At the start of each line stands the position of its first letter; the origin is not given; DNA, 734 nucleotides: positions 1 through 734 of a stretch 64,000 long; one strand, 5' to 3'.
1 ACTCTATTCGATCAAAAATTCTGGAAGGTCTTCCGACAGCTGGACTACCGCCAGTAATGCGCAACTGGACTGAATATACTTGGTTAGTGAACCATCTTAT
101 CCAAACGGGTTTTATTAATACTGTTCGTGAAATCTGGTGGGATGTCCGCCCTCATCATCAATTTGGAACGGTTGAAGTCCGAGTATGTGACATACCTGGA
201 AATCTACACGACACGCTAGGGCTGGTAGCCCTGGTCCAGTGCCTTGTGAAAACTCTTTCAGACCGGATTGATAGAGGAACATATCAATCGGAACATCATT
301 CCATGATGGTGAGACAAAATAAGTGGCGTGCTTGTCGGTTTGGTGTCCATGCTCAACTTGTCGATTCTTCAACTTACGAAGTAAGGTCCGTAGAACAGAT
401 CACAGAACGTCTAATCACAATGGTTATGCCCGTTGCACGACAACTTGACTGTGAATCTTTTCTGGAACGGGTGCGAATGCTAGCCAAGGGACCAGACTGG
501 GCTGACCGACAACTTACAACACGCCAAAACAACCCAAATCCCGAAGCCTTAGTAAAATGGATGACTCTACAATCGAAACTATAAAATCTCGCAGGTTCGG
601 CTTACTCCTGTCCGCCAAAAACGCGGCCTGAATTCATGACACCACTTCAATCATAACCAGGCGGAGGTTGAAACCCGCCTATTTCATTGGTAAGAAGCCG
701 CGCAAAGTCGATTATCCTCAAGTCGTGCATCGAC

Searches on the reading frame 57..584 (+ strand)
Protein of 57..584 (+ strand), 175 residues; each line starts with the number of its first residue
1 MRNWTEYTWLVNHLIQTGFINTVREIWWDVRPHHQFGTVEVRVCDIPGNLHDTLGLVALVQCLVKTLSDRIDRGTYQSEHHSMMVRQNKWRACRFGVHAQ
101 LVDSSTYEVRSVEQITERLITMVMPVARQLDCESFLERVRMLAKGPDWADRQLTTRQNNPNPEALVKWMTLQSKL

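Call 65: find_encoding_contigs(protein=window:57-584:+, flank=10000, max_places=2)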
Protein window:57-584:+ (175 aa): 1 contig read that carries it; 1 place shown.
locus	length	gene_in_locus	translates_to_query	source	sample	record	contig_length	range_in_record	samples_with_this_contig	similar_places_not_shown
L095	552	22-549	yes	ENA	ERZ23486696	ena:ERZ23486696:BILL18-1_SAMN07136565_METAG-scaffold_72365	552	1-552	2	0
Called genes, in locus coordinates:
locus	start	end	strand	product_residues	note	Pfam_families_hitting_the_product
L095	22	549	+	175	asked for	PF04107:GCS2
